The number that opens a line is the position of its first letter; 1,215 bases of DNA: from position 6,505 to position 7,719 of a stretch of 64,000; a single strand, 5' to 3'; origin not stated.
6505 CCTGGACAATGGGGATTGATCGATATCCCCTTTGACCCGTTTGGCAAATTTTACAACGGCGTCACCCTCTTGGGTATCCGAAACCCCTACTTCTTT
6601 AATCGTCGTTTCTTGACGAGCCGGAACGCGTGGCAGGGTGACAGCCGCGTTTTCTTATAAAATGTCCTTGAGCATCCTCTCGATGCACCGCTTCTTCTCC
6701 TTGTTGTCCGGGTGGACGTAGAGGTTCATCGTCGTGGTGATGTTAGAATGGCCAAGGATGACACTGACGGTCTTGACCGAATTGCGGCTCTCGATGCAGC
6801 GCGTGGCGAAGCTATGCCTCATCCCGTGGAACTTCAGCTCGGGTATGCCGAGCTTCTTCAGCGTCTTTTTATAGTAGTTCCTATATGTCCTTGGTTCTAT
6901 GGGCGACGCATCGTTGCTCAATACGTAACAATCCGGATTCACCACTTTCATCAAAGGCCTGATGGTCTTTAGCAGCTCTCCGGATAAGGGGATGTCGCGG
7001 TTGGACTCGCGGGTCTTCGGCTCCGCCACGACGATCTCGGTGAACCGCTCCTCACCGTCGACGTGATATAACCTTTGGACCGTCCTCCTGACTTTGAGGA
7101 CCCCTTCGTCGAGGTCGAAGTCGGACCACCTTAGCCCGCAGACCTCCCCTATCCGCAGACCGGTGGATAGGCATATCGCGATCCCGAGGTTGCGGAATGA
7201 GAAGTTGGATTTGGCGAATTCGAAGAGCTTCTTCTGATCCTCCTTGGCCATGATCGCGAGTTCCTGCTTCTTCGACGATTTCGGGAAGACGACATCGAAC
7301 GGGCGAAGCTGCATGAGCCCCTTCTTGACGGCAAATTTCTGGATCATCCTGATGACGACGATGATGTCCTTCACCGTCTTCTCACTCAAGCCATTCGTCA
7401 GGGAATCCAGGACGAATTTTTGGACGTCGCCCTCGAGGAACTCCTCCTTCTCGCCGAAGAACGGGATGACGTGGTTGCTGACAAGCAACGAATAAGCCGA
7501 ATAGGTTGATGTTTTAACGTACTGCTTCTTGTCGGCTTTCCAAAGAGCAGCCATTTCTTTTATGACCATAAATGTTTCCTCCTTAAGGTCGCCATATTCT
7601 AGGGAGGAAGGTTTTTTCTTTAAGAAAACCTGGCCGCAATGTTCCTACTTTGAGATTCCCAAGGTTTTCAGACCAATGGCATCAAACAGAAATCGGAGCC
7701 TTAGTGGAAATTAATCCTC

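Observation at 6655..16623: Phase-variable Type I RM locus: recombinase plus four hsdS genes sharing inverted 5' and central repeats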

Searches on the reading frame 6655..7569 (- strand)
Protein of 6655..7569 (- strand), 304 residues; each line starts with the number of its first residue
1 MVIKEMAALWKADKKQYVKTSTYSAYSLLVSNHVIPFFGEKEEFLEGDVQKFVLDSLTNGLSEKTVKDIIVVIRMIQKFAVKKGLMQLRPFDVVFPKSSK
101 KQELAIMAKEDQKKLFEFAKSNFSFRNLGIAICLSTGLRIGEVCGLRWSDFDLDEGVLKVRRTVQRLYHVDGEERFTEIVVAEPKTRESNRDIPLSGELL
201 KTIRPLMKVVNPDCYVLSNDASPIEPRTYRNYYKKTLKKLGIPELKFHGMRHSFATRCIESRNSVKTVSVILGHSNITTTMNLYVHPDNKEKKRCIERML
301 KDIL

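Call 4: search_protein_families(library=pfam, proteins=[window:6655-7569:-])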
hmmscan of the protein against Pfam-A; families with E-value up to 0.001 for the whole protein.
window:6655-7569:- (304 aa): 2 families
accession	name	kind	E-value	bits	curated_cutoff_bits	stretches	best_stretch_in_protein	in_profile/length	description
PF00589.27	Phage_integrase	-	5.1e-30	104.9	27.1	1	107-290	3-171/172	Phage integrase family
PF14659.12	Phage_int_SAM_3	-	1.7e-07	31.8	22.6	1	4-41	3-40/58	Phage integrase, N-terminal SAM-like domain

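Call 11: find_encoding_contigs(protein=window:6655-7569:-, flank=10000, max_places=10)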
Protein window:6655-7569:- (304 aa): 21 contigs read that carry it; 10 places shown.
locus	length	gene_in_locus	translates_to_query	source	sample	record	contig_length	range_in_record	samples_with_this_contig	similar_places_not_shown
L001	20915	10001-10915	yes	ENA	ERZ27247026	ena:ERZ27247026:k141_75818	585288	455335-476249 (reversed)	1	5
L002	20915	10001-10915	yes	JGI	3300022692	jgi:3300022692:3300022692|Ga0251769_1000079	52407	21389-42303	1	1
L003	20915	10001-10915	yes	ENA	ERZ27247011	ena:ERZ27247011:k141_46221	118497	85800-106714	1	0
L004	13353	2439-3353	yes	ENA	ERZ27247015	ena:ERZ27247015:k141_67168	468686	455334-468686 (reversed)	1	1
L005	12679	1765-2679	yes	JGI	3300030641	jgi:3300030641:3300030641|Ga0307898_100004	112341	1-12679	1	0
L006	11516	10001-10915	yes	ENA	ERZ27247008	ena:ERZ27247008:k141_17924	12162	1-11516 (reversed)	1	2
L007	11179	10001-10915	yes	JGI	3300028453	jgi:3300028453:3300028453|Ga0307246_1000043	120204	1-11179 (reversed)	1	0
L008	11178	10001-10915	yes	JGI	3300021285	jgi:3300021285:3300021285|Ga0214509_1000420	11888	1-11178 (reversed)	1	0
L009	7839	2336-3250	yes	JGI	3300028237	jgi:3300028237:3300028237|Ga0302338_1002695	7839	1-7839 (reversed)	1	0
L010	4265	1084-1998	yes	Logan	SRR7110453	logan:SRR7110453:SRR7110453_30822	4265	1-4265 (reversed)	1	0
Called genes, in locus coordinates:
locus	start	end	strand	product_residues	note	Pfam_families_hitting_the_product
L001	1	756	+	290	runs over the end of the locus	PF01541:GIY-YIG (weak), PF14267:DUF4357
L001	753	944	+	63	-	PF15731:MqsA_antitoxin (weak), PF12844:HTH_19 (weak), PF13560:HTH_31 (weak), PF01381:HTH_3, PF13412:HTH_24 (faint)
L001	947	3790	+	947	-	PF04313:HSDR_N, PF00270:DEAD, PF04851:ResIII, PF18766:SWI2_SNF2, PF22679:T1R_D3-like, PF12008:EcoR124_C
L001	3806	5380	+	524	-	PF12161:HsdM_N, PF02384:N6_Mtase, PF07669:Eco57I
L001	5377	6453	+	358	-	PF01420:Methylase_S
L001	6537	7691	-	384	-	PF01420:Methylase_S (weak)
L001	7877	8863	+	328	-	PF01420:Methylase_S (faint)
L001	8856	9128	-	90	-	-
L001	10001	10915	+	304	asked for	PF14659:Phage_int_SAM_3 (weak), PF00589:Phage_integrase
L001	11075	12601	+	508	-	PF13396:PLDc_N (weak), PF13091:PLDc_2, PF00614:PLDc (weak), PF13091:PLDc_2, PF00614:PLDc (weak)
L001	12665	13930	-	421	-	PF06580:His_kinase, PF02518:HATPase_c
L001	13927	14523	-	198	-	PF12844:HTH_19, PF13560:HTH_31, PF01381:HTH_3, PF00072:Response_reg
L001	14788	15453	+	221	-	-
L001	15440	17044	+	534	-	PF01289:Thiol_cytolysin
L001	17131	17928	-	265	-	PF14808:TMEM164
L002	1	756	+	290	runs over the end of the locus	PF01541:GIY-YIG (weak), PF14267:DUF4357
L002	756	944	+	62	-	PF15731:MqsA_antitoxin (weak), PF12844:HTH_19 (weak), PF13560:HTH_31 (weak), PF01381:HTH_3, PF13412:HTH_24 (faint)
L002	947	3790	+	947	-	PF04313:HSDR_N, PF00270:DEAD, PF04851:ResIII, PF18766:SWI2_SNF2, PF22679:T1R_D3-like, PF12008:EcoR124_C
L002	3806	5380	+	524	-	PF12161:HsdM_N, PF02384:N6_Mtase, PF07669:Eco57I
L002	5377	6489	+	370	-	PF01420:Methylase_S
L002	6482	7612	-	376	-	PF01420:Methylase_S (faint)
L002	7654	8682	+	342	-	PF01420:Methylase_S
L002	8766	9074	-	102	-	-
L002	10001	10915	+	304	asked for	PF14659:Phage_int_SAM_3 (weak), PF00589:Phage_integrase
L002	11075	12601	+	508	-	PF13396:PLDc_N (weak), PF13091:PLDc_2, PF00614:PLDc (weak), PF13091:PLDc_2, PF00614:PLDc (weak)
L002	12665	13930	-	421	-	PF06580:His_kinase, PF02518:HATPase_c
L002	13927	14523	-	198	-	PF12844:HTH_19, PF13560:HTH_31, PF01381:HTH_3, PF00072:Response_reg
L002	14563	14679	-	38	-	-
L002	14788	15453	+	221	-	-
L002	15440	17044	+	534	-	PF01289:Thiol_cytolysin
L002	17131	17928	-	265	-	PF14808:TMEM164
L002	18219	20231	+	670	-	PF01764:Lipase_3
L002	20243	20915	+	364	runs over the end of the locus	-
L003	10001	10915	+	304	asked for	PF14659:Phage_int_SAM_3 (weak), PF00589:Phage_integrase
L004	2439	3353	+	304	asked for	PF14659:Phage_int_SAM_3 (weak), PF00589:Phage_integrase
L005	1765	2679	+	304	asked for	PF14659:Phage_int_SAM_3 (weak), PF00589:Phage_integrase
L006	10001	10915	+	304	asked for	PF14659:Phage_int_SAM_3 (weak), PF00589:Phage_integrase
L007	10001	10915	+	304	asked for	PF14659:Phage_int_SAM_3 (weak), PF00589:Phage_integrase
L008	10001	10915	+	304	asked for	PF14659:Phage_int_SAM_3 (weak), PF00589:Phage_integrase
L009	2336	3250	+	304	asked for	PF14659:Phage_int_SAM_3 (weak), PF00589:Phage_integrase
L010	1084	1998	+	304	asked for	PF14659:Phage_int_SAM_3 (weak), PF00589:Phage_integrase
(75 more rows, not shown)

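Call 17: find_related_loci(query=window:6655-7569:-, collection=genome_contigs, flank=10000)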
Query window:6655-7569:- (304 aa) in genome_contigs; peptide patterns used: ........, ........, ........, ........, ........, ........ (x = any residue, [..] = any of these).
108 stretches matched a pattern; 57 encode a relative of the query (tblastn E <= 1e-3); 57 distinct loci.
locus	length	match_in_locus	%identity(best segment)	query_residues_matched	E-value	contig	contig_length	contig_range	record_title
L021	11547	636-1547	97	1-304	0e+0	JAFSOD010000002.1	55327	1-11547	MAG: Bacilli bacterium isolate RGIG3320 Goat_Reticulum-5__c117, whole genome shotgun sequence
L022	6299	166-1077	79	1-304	3e-169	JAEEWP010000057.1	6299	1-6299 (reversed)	MAG: Bacillales bacterium isolate Tb.RUG.482 NODE_57164_length_6299_cov_0.598509, whole genome shotgun sequence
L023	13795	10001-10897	59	3-301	2e-125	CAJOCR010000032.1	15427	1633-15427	uncultured Prevotella sp. isolate Sheep_1_mag_39 genome assembly, contig: scaffold_1817, whole genome shotgun sequence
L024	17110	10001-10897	56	3-301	6e-121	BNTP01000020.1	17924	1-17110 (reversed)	Bacteroidia bacterium MS495-25 DNA, sequence020, whole genome shotgun sequence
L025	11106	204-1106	56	3-303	9e-121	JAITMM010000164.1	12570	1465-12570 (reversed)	MAG: Tannerella sp. isolate Pmx449_bin15 k119_2908983, whole genome shotgun sequence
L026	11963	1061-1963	55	3-303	3e-120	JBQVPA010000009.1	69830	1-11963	MAG: Flavobacterium sp. isolate NL0208PS_6 NODE_9_length_69830_cov_15.650796, whole genome shotgun sequence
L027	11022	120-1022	56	3-303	4e-120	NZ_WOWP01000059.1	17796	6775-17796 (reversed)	Flavobacterium rakeshii strain JCM 17928 420, whole genome shotgun sequence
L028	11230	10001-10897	57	3-301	2e-120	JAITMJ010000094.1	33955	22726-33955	MAG: Flavobacteriaceae bacterium isolate Pmx449_bin11 k119_2796724, whole genome shotgun sequence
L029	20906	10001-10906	55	2-303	8e-120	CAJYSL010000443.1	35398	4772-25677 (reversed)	MAG: uncultured Mucilaginibacter sp. isolate SP80_2_metabat2_genome_mining.9 genome assembly, contig: k127_232244, whole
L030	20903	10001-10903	56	3-303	7e-120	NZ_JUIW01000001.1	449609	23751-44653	Flavobacterium beibuense strain RSKm HC5 RSKm_HC5_contig01, whole genome shotgun sequence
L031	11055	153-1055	55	3-303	2e-119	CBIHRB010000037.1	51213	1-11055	MAG TPA_asm: uncultured Mucilaginibacter sp. isolate SRR18156193_binner123_Refined_6 genome assembly, contig: ERZ2733685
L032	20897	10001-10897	55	3-301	3e-119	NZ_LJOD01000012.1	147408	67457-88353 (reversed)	Chryseobacterium indologenes strain CI_885 contig_12, whole genome shotgun sequence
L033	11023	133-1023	55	5-301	1e-118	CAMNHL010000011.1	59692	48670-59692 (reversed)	MAG: uncultured Bacteroidales bacterium isolate SRR873596_bin.81_metaWRAP_v1.3_MAG genome assembly, contig: NODE.953_len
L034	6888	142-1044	54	3-303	4e-118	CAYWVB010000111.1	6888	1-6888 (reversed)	MAG TPA_asm: uncultured Terrimonas sp. isolate SRP263991_co5_148 genome assembly, contig: NODE_21808_length_6888_cov_17.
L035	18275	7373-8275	53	3-303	4e-117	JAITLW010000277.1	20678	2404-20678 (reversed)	MAG: Sphingobacterium sp. isolate Pcu381_bin33 k119_224307, whole genome shotgun sequence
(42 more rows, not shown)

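Call 20: search_solved_structures(query=window:6655-7569:-, show_alignments=2)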
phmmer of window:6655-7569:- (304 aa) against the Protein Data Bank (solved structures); distinct sequences matched with E-value up to 0.001: 20.
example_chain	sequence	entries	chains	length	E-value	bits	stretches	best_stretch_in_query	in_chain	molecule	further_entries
6emy_A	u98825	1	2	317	1.5e-15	60.4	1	48-298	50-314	Int protein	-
6en0_A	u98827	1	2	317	2.2e-15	59.8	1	48-298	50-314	Int protein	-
6emz_A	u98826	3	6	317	6e-15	58.4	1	48-298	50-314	Int protein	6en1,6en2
5hxy_A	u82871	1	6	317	1.1e-13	54.3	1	44-289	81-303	Tyrosine recombinase XerA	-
4a8e_A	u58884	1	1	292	1.3e-13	54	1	190-298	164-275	PROBABLE TYROSINE RECOMBINASE XERC-LIKE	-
2a3v_A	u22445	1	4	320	5.4e-09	38.9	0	234-287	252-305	site-specific recombinase IntI4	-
1a0p_A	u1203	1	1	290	2.9e-08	36.5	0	213-288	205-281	SITE-SPECIFIC RECOMBINASE XERD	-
5dcf_A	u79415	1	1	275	3.6e-08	36.2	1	131-289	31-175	Tyrosine recombinase XerD,DNA translocase FtsK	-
3nkh_A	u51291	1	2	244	3.5e-07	32.9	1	134-294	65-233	Integrase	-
1z19_A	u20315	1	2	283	1.3e-05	27.8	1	105-279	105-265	Integrase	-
1ae9_A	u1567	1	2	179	1.3e-05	27.8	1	110-279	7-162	LAMBDA INTEGRASE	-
1p7d_A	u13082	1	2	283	1.7e-05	27.4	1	106-279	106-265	Integrase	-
1z1b_A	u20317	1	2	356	2.1e-05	27.1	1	105-279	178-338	Integrase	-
5j0n_E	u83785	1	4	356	2.8e-05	26.7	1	106-279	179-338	Integrase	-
1z1g_A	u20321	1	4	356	3.3e-05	26.4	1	106-278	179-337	Integrase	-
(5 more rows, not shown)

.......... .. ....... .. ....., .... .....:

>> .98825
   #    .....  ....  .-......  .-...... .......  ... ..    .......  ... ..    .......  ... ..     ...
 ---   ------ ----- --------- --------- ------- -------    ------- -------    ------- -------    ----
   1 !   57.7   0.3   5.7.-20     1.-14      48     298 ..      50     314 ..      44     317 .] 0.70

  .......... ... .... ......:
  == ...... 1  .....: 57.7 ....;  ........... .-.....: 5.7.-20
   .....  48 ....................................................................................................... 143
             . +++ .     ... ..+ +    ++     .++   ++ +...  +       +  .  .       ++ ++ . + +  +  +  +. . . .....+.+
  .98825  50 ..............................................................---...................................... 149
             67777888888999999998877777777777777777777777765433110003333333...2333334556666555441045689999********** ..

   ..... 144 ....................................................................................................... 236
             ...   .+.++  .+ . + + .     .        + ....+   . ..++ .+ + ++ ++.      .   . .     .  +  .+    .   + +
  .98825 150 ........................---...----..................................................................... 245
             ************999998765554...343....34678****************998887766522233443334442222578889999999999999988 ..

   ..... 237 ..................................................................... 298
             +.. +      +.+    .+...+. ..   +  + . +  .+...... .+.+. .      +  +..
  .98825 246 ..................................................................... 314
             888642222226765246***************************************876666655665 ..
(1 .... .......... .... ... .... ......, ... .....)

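Call 38: search_protein_families(library=ncbifam, proteins=[window:6655-7569:-])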
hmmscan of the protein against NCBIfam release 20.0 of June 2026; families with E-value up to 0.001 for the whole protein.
window:6655-7569:- (304 aa): 12 families
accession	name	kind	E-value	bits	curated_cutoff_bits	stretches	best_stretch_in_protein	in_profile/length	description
NF040815.2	recomb_XerA_Arch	equivalog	1.7e-26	93.4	220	2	170-294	139-261/263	site-specific tyrosine recombinase/integron integrase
TIGR02224.1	recomb_XerC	equivalog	2e-24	86.5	335.15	1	42-293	42-283/295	tyrosine recombinase XerC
TIGR02225.1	recomb_XerD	equivalog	2.9e-21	76.1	329.6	1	41-297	38-284/290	site-specific tyrosine recombinase XerD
NF001399.0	PRK00283.1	subfamily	4.7e-17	62.2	279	1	45-287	52-283/300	tyrosine recombinase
NF003462.0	PRK05084.1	equivalog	5e-15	55.1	267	1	221-299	280-356/360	tyrosine recombinase XerS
TIGR02249.1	integrase_gron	subfamily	2.1e-14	53.6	265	2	229-291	242-304/315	integron integrase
NF002331.0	PRK01287.1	subfamily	1.7e-10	40.4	371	1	61-280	95-306/365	site-specific tyrosine recombinase XerC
NF011946.0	PRK15417.1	equivalog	1.4e-09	37.6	435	1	227-284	255-312/337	integron integrase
NF002685.0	PRK02436.1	equivalog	0.00013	21.9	178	0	110-164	100-152/245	site-specific tyrosine recombinase XerD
NF007370.0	PRK09870.1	subfamily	0.00024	20.8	221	0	108-163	14-71/200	tyrosine-type DNA invertase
NF007371.0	PRK09871.1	subfamily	0.00059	19.4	222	0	130-170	32-72/198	tyrosine-type DNA invertase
NF040693.1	recomb_GmtY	equivalog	0.00076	18.8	340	0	221-291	362-436/441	gamma-mobile-trio recombinase GmtY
